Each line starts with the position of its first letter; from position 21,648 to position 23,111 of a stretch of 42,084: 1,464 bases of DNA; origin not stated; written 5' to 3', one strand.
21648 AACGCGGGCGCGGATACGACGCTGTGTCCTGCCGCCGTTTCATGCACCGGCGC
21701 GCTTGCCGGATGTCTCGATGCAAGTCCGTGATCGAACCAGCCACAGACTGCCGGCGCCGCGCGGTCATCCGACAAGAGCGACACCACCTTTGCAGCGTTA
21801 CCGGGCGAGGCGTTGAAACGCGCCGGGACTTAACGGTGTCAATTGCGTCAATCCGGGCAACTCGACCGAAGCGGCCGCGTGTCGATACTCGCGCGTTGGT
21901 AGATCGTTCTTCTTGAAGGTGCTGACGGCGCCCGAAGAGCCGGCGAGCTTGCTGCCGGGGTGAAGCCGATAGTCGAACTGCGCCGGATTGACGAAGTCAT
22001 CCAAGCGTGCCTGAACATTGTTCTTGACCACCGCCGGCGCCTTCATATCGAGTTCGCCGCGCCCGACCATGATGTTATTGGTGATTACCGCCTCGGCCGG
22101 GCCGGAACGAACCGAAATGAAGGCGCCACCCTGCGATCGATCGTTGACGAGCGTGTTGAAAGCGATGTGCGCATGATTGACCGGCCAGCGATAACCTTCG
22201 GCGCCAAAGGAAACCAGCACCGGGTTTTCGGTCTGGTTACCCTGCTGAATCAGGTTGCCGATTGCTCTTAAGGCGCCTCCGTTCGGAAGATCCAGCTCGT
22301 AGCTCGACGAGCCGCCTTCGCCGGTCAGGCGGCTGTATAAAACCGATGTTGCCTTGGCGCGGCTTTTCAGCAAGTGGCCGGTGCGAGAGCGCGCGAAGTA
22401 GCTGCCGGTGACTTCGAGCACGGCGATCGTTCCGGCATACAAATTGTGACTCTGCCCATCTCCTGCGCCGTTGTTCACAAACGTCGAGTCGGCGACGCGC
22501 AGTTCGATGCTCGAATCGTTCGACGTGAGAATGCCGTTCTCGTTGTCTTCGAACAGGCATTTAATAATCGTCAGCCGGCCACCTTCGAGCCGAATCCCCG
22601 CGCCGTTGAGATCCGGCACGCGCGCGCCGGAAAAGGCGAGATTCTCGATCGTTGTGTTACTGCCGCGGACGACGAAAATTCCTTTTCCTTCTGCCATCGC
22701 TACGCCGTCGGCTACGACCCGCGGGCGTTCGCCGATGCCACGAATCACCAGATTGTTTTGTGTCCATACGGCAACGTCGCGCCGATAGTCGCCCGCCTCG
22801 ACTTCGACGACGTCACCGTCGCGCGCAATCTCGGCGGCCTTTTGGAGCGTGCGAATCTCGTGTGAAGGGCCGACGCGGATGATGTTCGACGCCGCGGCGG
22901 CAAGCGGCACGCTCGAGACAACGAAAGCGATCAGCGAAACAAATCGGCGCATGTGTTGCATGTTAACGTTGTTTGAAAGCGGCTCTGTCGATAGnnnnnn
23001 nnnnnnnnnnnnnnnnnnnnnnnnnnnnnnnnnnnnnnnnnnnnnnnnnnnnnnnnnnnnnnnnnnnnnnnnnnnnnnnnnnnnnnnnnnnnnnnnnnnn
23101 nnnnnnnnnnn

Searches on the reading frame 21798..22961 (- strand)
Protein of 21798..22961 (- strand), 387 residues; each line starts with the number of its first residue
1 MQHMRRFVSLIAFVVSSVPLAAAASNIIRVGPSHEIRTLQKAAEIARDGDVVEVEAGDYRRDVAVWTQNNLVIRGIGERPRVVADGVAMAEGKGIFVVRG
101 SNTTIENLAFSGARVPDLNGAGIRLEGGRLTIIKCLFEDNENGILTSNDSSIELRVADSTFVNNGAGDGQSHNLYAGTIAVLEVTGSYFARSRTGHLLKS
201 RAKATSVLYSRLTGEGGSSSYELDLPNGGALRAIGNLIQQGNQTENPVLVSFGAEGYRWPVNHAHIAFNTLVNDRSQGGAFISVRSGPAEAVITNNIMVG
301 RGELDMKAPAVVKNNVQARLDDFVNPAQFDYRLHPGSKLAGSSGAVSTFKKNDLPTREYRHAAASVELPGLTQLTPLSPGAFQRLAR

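Call 7: search_protein_families(library=ncbifam, proteins=[window:21798-22961:-], max_evalue=0.01)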
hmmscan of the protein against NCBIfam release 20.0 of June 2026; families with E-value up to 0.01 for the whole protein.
window:21798-22961:- (387 aa): 2 families
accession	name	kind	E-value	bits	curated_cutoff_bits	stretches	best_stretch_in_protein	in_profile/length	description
TIGR03805.1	beta_helix_1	subfamily_domain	1e-05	24.8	141.5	1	39-134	1-91/314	parallel beta-helix domain-containing protein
TIGR04247.1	NosD_copper_fam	subfamily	5.5e-05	21.9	300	1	39-151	1-107/377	nitrous oxide reductase family maturation protein NosD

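Call 8: search_protein_families(library=pfam, proteins=[window:21798-22961:-], max_evalue=0.01)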
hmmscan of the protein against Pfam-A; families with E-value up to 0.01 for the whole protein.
window:21798-22961:- (387 aa): 3 families
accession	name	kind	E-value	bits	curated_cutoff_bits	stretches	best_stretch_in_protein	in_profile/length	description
PF13229.12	Beta_helix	-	1.3e-07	31.8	25.9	1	92-167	69-141/158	Right handed beta helix region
PF05048.19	NosD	-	0.0013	18.6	23.6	1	89-164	35-172/212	Periplasmic copper-binding protein (NosD)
PF12708.12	Pect-lyase_RHGA_epim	-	0.0035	17.6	27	0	91-155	143-201/213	Rhamnogalacturonase A/epimerase, pectate lyase-like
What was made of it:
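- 21798..22961 (-): Right-handed beta-helix protein with a signal-peptide-like N-terminus, divergent from the ATP-grasp. It co-travels in some loci; role unknown. PF13229 31.8 bits (call 8).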
